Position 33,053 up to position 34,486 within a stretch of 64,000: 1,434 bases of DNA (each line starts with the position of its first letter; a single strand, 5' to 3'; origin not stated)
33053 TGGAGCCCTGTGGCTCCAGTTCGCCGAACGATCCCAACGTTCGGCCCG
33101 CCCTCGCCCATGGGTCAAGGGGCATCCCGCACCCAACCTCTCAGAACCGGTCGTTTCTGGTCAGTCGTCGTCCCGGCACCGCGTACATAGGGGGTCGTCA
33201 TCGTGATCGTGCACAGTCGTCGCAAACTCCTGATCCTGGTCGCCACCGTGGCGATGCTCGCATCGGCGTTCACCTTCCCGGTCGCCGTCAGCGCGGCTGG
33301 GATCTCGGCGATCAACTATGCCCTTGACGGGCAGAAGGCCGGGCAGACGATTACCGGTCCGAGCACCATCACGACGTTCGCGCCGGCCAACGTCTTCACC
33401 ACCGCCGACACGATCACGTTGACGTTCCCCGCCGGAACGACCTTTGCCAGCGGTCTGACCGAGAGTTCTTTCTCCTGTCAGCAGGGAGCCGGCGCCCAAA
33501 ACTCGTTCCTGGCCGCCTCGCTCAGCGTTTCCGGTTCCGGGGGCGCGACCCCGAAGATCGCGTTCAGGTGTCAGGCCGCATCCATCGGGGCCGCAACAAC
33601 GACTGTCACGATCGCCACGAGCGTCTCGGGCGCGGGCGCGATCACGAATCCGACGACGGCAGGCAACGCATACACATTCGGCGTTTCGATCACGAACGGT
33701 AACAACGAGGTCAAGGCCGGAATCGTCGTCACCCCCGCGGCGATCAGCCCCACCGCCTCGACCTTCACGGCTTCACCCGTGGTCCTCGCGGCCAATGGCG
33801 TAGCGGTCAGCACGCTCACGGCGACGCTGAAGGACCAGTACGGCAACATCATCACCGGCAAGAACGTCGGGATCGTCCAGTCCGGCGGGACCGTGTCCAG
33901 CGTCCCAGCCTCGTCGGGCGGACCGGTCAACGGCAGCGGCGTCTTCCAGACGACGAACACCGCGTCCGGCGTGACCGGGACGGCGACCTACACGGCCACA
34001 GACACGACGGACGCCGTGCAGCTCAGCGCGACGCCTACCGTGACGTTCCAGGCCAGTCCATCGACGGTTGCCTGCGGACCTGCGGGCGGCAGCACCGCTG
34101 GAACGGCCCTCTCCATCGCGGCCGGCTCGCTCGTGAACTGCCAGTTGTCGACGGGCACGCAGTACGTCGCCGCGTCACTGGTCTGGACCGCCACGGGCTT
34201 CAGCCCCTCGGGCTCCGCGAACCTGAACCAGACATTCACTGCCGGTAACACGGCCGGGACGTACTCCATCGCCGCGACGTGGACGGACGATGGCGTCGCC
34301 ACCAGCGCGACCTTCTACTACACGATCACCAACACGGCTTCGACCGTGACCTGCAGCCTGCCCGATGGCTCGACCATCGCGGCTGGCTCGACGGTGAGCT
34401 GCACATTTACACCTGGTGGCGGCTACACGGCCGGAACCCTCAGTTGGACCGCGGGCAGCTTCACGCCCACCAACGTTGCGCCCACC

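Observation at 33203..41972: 8.8-kb gene for a ~2,900-aa secreted protein built from 29 tandem copies of a repeat I cannot assign to any named family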

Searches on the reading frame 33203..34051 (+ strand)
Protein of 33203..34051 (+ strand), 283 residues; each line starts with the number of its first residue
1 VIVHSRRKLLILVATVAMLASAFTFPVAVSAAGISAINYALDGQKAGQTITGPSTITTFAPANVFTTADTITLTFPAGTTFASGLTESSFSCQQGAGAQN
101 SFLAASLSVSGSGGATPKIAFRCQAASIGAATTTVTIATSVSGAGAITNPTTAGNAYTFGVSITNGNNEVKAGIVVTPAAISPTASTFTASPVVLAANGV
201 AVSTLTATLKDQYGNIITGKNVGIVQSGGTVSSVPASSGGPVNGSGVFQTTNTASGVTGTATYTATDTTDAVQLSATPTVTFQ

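Call 35: find_homologous_proteins(query=window:33203-34051:+, max_evalue=0.001)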
Query seq(283 aa) (283 aa): 2 proteins with E <= 0.001 among 8000 candidates.
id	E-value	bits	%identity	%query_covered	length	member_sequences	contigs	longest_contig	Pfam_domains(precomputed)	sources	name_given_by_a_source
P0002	1.5e-11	63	36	38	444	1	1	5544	PF02369.23,PF26198.1,PF09134.17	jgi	jgi:hypothetical protein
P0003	6.0e-6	44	37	49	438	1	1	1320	PF17963.8,PF02369.23,PF09134.17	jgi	-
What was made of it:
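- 33296..33745 (+): N-terminal orphan domain, aa 32-181, with one Cys pair. The homologue search found only Big_1-region matches (call 35).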

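Call 66: search_protein_families(library=ncbifam, max_evalue=1, proteins=[window:33203-34051:+])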
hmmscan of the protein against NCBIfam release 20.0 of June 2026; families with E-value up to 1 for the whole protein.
seq(283 aa): 0 families

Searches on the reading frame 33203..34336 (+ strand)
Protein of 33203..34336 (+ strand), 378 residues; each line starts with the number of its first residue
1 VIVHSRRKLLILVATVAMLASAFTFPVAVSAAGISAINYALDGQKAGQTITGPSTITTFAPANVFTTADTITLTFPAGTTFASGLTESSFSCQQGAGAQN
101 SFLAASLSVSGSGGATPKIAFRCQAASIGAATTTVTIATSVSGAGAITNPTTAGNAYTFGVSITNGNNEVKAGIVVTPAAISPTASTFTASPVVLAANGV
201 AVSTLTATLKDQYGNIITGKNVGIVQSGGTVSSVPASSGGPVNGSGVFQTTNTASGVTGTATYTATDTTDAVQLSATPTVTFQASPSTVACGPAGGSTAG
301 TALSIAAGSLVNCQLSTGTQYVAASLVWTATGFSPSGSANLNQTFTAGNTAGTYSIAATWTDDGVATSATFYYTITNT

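Call 15: search_protein_families(library=pfam, max_evalue=1, proteins=[window:33203-34336:+])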
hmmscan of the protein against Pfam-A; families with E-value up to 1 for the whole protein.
seq(378 aa): 2 families
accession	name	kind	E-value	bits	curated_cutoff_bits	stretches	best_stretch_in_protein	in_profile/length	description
PF09134.16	Invasin_D3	-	7.1e-10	39.7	33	1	182-284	1-97/98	Invasin, domain 3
PF02369.22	Big_1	-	2.9e-06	27.7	34.9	1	186-282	2-92/93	Bacterial Ig-like domain (group 1)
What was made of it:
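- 33746..34051 (+): Invasin_D3 / Big_1 Ig-like domain, aa 182-283. PF02369 E = 2.9e-6, 27.7 bits (cut-off 34.9) (call 15).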

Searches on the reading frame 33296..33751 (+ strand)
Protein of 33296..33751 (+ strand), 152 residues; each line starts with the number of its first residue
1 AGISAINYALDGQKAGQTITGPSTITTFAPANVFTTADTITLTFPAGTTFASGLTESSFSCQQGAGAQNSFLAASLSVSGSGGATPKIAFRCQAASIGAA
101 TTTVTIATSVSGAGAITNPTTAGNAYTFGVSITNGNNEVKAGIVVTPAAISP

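Call 86: search_solved_structures(query=window:33296-33751:+, max_evalue=10, show_alignments=1)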
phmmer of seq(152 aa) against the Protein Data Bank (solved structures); distinct sequences matched with E-value up to 10: 0.
